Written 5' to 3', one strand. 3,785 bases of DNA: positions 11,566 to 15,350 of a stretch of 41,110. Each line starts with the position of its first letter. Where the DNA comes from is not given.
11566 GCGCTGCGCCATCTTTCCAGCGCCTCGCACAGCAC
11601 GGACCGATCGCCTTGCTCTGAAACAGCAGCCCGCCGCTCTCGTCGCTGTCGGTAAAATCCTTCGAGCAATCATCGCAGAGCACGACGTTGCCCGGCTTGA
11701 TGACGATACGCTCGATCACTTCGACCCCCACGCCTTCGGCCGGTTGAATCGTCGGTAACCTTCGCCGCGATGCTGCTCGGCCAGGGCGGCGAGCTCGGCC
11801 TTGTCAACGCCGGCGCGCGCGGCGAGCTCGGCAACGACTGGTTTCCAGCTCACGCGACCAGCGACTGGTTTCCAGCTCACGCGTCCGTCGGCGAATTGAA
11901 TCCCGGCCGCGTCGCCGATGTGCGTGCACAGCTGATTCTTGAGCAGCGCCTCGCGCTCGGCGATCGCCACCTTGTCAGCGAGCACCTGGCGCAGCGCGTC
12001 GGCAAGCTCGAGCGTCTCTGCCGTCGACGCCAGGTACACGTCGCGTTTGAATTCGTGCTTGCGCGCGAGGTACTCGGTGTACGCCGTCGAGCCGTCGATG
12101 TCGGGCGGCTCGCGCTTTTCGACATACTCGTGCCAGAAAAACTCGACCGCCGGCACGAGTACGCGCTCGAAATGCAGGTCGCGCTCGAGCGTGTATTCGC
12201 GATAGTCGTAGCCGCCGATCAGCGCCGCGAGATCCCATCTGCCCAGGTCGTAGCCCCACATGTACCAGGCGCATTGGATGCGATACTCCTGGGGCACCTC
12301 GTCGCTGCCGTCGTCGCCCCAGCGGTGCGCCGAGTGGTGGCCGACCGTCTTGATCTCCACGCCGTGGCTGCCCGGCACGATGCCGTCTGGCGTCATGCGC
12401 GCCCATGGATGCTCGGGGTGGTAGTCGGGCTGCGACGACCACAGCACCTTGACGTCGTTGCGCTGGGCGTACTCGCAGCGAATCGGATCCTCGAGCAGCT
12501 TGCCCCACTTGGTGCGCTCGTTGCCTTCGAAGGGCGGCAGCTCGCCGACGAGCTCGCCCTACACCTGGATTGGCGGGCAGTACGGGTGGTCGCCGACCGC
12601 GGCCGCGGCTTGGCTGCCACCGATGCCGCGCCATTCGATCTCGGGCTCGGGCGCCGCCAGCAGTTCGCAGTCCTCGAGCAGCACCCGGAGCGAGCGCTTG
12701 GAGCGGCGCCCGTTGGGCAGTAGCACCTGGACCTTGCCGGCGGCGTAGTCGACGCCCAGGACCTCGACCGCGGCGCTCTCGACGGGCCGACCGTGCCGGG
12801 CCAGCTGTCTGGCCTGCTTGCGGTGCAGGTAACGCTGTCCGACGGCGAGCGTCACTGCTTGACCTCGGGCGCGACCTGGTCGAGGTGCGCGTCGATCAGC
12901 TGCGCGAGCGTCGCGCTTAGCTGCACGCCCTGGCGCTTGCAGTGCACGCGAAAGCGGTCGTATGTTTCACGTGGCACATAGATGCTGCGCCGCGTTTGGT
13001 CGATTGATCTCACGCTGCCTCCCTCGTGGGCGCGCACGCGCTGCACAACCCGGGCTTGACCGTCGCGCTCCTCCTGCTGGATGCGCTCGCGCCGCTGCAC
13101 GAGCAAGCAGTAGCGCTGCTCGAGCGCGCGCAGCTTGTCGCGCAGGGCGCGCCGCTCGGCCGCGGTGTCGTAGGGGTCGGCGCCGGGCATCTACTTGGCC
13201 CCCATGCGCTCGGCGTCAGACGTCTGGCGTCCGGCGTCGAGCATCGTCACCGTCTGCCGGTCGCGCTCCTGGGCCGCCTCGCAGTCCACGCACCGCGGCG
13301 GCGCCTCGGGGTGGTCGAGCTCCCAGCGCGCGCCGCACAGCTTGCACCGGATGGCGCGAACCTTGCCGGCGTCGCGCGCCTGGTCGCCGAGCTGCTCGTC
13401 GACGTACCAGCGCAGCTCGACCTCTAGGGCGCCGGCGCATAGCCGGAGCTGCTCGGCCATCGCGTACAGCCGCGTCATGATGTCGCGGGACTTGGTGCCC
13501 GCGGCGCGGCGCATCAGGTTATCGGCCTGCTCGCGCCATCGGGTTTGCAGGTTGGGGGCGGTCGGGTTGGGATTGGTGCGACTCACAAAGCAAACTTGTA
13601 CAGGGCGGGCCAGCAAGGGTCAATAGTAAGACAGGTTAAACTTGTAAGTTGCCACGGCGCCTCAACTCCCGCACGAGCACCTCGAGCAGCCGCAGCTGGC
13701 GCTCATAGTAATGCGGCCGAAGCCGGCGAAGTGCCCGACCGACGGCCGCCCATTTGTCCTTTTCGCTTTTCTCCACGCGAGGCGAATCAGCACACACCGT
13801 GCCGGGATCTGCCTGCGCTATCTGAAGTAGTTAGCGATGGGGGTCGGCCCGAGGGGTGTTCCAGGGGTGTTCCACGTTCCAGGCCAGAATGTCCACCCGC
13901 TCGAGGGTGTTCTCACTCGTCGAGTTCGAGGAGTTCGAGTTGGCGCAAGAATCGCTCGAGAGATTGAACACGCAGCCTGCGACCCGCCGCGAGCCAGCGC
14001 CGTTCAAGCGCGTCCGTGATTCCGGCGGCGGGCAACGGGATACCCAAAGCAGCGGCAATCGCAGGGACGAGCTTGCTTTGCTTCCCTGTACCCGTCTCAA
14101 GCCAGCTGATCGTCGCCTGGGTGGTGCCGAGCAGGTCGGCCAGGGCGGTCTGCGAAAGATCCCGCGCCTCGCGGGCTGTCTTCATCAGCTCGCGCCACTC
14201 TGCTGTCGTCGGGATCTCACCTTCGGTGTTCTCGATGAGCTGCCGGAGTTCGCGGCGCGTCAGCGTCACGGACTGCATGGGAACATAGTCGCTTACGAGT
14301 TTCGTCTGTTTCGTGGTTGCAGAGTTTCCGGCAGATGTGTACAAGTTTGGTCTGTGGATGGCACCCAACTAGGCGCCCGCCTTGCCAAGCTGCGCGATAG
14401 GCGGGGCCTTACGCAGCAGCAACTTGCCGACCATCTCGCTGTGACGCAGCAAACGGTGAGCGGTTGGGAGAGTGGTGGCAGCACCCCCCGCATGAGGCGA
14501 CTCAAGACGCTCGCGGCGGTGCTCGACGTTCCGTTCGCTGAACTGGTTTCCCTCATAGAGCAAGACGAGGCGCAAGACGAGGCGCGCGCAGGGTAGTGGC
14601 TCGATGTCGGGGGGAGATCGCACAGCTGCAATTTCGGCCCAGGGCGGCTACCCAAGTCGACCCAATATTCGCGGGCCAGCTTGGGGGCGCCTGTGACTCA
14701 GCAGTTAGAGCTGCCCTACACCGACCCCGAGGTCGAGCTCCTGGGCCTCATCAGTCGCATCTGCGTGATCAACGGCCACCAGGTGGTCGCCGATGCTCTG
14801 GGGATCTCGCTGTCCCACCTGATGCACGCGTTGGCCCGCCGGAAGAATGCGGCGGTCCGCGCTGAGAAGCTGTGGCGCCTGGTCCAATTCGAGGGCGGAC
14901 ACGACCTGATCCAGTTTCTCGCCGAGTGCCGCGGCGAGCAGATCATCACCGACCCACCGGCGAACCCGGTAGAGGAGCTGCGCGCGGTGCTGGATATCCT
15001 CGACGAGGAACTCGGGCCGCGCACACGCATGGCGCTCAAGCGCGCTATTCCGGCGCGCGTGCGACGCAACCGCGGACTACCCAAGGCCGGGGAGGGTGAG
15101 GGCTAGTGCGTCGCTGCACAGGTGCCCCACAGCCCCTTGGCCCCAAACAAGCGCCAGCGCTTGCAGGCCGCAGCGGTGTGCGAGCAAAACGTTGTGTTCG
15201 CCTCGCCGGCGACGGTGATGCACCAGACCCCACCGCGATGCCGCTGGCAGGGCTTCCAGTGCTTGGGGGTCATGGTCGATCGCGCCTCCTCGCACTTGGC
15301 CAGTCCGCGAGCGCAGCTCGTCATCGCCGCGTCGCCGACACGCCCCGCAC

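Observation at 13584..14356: Mirror-image 65-bp promoter/operator modules bracket the repressor gene, and both early operons seem to start leaderless at GTG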

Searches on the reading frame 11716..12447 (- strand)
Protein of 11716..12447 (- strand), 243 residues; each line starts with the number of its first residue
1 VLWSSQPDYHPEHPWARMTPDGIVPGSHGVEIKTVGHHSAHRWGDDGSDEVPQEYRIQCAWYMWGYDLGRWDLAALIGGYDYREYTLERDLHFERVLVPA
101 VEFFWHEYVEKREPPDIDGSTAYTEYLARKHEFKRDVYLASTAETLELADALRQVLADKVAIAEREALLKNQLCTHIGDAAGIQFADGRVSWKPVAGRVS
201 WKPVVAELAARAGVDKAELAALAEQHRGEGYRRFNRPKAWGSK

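Call 9: search_protein_families(library=pfam, proteins=[window:11716-12447:-], max_evalue=0.01)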
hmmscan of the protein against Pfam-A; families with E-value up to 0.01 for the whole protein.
window:11716-12447:- (243 aa): 1 family
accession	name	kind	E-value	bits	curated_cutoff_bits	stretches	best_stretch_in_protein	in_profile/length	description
PF09588.16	YqaJ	-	3.8e-10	40.7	22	1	9-64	83-145/150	YqaJ-like viral recombinase domain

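Call 10: search_protein_families(library=phrogs, proteins=[window:11716-12447:-], max_evalue=0.01)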
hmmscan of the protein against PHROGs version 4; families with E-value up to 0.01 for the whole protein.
window:11716-12447:- (243 aa): 2 families
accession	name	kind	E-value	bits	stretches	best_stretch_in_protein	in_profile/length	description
phrog_434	-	DNA, RNA and nucleotide metabolism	2.3e-45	156.4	1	9-238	136-363/372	RecE-like recombination exonuclease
phrog_149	-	DNA, RNA and nucleotide metabolism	8.6e-06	25.3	1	11-183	690-864/1242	exonuclease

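Call 14: find_related_loci(query=window:11716-12447:-, collection=viral_contigs, flank=6000)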
Query window:11716-12447:- (243 aa) in viral_contigs; peptide patterns used: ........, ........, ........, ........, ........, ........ (x = any residue, [..] = any of these).
4 stretches matched a pattern; 1 encode a relative of the query (tblastn E <= 1e-3); 1 distinct loci.
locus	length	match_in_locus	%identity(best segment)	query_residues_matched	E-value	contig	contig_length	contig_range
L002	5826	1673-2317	32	10-208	2e-29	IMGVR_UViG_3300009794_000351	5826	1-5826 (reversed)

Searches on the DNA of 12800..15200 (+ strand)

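Call 4: search_dna_similar(query=window:12800-15200:+, collection=phages, mode=distant)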
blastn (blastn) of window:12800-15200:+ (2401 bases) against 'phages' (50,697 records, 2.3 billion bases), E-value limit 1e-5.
No match.

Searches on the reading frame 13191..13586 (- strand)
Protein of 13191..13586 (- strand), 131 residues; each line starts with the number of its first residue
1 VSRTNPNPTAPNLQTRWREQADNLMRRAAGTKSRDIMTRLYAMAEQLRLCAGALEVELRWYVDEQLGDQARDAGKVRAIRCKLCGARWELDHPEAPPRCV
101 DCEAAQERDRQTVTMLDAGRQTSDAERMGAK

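Call 9: search_protein_families(library=pfam, proteins=[window:13191-13586:-], max_evalue=0.01)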
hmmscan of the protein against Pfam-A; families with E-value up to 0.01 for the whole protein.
window:13191-13586:- (131 aa): 0 families

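Call 10: search_protein_families(library=phrogs, proteins=[window:13191-13586:-], max_evalue=0.01)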
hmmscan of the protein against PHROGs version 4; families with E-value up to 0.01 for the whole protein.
window:13191-13586:- (131 aa): 1 family
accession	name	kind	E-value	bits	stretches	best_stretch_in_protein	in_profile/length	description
phrog_6739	-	unknown function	0.0098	17.2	0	76-109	120-153/158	-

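Call 32: find_homologous_proteins(query=window:13191-13586:-)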
Query window:13191-13586:- (131 aa): 1 proteins with E <= 0.001 among 34 candidates.
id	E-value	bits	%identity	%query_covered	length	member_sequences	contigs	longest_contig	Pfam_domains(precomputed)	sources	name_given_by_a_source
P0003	2.9e-81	288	99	100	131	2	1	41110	-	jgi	-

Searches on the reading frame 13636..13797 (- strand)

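Call 9: search_protein_families(library=pfam, proteins=[window:13636-13797:-], max_evalue=0.01)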
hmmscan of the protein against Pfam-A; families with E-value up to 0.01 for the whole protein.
window:13636-13797:- (53 aa): 1 family
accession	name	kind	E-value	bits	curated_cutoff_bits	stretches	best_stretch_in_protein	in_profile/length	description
PF04758.19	Ribosomal_S30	-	0.0086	16.7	27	1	5-43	16-48/58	Ribosomal protein S30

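Call 10: search_protein_families(library=phrogs, proteins=[window:13636-13797:-], max_evalue=0.01)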
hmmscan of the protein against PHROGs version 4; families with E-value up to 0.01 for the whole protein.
window:13636-13797:- (53 aa): 0 families
